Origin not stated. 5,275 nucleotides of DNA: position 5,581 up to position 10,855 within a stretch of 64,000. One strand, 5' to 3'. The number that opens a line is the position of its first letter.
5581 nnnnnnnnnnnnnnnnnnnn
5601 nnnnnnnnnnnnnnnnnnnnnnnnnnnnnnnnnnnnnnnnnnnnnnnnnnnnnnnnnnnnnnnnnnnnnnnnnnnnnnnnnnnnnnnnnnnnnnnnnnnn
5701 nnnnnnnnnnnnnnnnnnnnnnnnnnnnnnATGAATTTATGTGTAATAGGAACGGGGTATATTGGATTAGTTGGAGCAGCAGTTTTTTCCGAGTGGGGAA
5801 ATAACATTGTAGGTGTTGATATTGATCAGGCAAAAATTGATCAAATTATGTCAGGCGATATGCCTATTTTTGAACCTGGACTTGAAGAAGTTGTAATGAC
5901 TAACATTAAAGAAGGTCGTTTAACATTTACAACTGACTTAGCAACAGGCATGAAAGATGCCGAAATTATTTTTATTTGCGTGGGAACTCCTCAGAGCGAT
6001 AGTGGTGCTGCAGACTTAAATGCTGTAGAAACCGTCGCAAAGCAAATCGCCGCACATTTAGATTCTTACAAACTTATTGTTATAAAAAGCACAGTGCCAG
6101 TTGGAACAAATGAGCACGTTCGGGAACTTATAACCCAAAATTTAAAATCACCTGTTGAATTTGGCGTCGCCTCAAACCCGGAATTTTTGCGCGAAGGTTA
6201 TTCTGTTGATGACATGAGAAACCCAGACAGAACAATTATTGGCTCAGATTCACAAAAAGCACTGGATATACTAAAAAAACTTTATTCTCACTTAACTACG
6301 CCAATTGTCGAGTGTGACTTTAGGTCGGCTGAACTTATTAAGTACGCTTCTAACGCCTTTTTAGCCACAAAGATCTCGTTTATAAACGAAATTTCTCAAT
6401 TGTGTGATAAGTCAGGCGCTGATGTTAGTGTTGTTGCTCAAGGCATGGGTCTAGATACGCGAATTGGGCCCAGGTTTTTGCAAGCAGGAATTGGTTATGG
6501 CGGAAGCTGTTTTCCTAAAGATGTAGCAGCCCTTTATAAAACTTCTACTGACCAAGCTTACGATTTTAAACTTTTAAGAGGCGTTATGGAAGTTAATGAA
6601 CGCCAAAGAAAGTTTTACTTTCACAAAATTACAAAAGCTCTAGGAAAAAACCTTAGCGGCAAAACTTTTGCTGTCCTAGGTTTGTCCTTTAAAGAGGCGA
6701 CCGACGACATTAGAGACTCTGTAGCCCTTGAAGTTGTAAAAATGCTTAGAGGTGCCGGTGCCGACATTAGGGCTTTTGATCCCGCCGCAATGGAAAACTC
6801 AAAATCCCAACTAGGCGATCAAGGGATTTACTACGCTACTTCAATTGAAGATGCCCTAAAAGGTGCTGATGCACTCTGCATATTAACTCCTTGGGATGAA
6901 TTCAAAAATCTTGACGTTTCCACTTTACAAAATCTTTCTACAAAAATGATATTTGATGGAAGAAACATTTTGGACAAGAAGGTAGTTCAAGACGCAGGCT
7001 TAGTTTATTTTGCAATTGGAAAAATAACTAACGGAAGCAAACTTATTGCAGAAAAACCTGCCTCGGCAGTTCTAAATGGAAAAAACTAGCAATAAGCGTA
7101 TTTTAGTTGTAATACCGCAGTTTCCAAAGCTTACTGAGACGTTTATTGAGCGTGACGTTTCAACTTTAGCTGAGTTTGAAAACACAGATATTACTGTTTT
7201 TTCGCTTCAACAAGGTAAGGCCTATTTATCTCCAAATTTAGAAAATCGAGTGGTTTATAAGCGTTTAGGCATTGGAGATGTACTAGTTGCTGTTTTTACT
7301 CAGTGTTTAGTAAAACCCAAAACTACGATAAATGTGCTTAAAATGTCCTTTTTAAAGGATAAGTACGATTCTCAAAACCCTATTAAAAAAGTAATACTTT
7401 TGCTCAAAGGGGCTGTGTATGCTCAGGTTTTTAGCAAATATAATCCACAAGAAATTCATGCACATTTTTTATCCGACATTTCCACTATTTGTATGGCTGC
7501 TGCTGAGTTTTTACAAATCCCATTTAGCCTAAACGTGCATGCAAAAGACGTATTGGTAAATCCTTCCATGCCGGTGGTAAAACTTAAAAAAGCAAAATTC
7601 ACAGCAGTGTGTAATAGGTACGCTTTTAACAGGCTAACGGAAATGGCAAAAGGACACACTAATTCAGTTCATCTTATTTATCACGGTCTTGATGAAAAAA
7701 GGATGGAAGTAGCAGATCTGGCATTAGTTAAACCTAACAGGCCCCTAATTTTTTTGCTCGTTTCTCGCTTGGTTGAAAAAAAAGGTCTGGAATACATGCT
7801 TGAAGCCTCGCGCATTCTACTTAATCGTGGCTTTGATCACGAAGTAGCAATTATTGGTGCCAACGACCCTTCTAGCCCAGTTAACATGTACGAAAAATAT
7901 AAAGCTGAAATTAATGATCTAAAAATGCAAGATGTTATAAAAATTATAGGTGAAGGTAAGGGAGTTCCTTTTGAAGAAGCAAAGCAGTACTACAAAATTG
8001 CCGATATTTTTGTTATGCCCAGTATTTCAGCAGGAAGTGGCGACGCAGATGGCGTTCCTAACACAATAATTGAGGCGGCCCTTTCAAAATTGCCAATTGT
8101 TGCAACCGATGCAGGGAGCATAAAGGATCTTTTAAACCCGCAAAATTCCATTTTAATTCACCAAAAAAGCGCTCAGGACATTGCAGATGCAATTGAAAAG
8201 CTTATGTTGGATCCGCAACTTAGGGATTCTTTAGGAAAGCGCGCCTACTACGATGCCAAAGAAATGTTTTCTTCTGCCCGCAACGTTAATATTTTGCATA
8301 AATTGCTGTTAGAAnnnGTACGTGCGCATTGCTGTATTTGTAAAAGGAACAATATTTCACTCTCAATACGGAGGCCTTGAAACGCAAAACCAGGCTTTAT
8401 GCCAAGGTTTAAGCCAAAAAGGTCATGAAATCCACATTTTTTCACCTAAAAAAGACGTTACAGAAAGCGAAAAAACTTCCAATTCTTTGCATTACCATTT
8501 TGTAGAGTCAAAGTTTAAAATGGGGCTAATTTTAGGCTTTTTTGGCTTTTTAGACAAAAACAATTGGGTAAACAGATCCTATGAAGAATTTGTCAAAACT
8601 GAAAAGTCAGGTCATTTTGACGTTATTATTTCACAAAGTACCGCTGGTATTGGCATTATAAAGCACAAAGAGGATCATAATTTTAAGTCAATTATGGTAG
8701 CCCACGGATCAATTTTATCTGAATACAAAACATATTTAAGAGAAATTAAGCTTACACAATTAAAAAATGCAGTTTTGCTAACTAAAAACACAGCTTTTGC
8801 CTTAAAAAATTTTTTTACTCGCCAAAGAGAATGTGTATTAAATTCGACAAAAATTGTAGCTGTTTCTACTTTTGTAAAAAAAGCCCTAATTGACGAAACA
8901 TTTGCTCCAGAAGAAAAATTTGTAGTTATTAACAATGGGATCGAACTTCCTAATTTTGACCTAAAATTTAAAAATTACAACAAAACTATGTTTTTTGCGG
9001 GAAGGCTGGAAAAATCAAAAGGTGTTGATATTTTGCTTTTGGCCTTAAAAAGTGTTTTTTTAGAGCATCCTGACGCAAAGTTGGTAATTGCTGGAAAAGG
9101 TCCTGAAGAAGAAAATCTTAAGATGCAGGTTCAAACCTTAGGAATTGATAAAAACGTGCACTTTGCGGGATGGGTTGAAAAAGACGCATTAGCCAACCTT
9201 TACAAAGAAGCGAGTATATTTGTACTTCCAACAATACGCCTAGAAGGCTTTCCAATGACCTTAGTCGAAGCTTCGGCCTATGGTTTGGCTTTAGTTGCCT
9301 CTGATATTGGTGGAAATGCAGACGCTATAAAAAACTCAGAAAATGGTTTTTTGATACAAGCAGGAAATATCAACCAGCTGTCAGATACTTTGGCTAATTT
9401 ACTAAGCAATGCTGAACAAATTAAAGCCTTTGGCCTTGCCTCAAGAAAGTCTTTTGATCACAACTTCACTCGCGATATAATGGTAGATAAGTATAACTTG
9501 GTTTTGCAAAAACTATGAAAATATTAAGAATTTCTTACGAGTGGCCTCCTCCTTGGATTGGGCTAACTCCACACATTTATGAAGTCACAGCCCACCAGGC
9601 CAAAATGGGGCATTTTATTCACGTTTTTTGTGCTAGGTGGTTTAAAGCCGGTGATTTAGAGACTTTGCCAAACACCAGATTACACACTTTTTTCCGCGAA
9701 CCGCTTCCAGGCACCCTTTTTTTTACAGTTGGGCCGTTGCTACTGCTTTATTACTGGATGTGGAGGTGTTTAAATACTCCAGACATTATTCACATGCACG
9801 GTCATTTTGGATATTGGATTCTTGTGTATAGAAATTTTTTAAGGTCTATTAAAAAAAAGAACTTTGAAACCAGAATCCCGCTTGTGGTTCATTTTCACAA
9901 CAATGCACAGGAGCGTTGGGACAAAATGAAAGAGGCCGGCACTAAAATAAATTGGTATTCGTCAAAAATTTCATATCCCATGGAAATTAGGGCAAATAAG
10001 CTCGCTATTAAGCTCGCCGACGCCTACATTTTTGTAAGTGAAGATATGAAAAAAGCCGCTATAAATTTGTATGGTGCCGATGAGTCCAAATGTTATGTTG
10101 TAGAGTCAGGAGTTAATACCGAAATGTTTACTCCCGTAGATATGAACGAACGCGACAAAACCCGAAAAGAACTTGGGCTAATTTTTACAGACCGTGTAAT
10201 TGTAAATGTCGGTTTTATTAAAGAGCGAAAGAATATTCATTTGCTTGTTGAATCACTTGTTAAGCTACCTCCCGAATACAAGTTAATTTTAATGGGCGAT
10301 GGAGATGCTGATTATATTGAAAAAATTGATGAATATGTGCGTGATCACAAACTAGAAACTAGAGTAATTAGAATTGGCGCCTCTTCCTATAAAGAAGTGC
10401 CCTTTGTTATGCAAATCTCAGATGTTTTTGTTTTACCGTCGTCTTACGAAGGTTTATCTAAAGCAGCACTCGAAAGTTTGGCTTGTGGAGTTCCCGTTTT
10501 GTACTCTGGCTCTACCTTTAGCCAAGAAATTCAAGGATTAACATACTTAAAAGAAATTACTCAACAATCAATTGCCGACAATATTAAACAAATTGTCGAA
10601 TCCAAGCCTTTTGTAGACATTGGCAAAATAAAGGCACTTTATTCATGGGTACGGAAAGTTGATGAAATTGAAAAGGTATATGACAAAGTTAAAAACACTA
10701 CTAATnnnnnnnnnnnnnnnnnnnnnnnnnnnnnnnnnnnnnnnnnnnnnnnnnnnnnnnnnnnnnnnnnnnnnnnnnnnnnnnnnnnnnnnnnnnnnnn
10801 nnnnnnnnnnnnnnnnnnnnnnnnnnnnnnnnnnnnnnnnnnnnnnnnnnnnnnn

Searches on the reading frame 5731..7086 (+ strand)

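Call 94: search_protein_families(library=pfam, proteins=[window:5731-7086:+], max_evalue=0.0001)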
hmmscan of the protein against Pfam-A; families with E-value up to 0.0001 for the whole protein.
window:5731-7086:+ (452 aa): 4 families
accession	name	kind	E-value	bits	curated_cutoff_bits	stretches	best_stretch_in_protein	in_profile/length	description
PF03721.20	UDPG_MGDP_dh_N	-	9.9e-67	224.6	27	1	1-184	1-187/187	UDP-glucose/GDP-mannose dehydrogenase family, NAD binding domain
PF00984.24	UDPG_MGDP_dh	-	2.1e-37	127.5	25.4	1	198-290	1-93/94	UDP-glucose/GDP-mannose dehydrogenase family, central domain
PF03720.21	UDPG_MGDP_dh_C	-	6.7e-32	110.4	30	1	314-416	1-103/103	UDP-glucose/GDP-mannose dehydrogenase family, UDP binding domain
PF02826.25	2-Hacid_dh_C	-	2.1e-07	30.9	25.1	1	279-389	5-102/178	D-isomer specific 2-hydroxyacid dehydrogenase, NAD binding domain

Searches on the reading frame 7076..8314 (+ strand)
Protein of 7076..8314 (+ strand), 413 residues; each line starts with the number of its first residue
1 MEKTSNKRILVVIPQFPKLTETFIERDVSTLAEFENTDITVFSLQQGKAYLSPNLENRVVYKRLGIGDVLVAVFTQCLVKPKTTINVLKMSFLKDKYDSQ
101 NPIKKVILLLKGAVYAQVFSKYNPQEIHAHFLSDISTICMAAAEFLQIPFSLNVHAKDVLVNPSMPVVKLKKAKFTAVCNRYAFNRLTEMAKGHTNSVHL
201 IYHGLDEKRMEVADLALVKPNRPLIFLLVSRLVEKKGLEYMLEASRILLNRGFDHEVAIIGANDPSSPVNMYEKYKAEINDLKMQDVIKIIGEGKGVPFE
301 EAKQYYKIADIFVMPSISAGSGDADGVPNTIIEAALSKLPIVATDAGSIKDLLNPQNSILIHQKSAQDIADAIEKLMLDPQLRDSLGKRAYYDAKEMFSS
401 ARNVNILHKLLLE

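Call 94: search_protein_families(library=pfam, proteins=[window:7076-8314:+], max_evalue=0.0001)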
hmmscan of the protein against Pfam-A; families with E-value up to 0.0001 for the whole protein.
window:7076-8314:+ (413 aa): 3 families
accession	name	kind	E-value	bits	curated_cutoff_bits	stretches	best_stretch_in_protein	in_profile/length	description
PF00534.26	Glycos_transf_1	-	1.9e-25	89.8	26.4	1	218-391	10-170/172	Glycosyl transferases group 1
PF13692.12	Glyco_trans_1_4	-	2.3e-22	80.2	27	1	225-378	3-141/142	Glycosyl transferases group 1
PF13524.12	Glyco_trans_1_2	-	1e-06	29.2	25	1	291-403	20-138/144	Glycosyl transferase-like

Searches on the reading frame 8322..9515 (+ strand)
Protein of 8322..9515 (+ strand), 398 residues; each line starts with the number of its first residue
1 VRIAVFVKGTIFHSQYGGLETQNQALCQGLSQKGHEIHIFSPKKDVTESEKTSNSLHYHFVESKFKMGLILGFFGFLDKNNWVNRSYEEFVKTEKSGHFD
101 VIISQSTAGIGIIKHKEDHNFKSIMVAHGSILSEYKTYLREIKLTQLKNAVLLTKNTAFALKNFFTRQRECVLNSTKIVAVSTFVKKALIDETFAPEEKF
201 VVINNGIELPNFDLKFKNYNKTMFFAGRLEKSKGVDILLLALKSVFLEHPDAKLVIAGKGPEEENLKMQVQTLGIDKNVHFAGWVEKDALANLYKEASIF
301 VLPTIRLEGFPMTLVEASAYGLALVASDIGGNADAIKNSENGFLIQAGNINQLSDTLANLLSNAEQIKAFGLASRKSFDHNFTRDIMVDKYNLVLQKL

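Call 94: search_protein_families(library=pfam, proteins=[window:8322-9515:+], max_evalue=0.0001)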
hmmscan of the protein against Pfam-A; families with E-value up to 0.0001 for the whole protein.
window:8322-9515:+ (398 aa): 4 families
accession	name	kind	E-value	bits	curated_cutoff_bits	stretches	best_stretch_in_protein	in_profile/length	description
PF00534.26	Glycos_transf_1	-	1.6e-42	145.4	26.4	1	214-376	9-171/172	Glycosyl transferases group 1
PF13692.12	Glyco_trans_1_4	-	2.4e-35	122.3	27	1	221-363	2-142/142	Glycosyl transferases group 1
PF13439.12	Glyco_transf_4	-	3.3e-14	53.7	28.5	1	16-209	1-168/170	Glycosyltransferase Family 4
PF20706.3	GT4-conflict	-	8.1e-12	45.3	26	1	168-339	140-323/385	Family 4 Glycosyltransferase in conflict systems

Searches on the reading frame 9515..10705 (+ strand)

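Call 94: search_protein_families(library=pfam, proteins=[window:9515-10705:+], max_evalue=0.0001)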
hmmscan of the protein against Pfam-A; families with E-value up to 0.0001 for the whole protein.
window:9515-10705:+ (397 aa): 5 families
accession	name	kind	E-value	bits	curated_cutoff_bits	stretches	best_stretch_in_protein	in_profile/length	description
PF00534.26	Glycos_transf_1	-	8.1e-23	81.3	26.4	1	213-363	2-158/172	Glycosyl transferases group 1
PF13439.12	Glyco_transf_4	-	6.9e-21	75.4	28.5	1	16-203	3-169/170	Glycosyltransferase Family 4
PF13692.12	Glyco_trans_1_4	-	1.1e-16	61.8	27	1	227-361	2-140/142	Glycosyl transferases group 1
PF13579.12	Glyco_trans_4_4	-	6.7e-08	33.5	29.7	1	16-196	2-155/158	Glycosyl transferase 4-like domain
PF08323.17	Glyco_transf_5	-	8.7e-08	32.6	22.7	1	81-181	121-223/239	Starch synthase catalytic domain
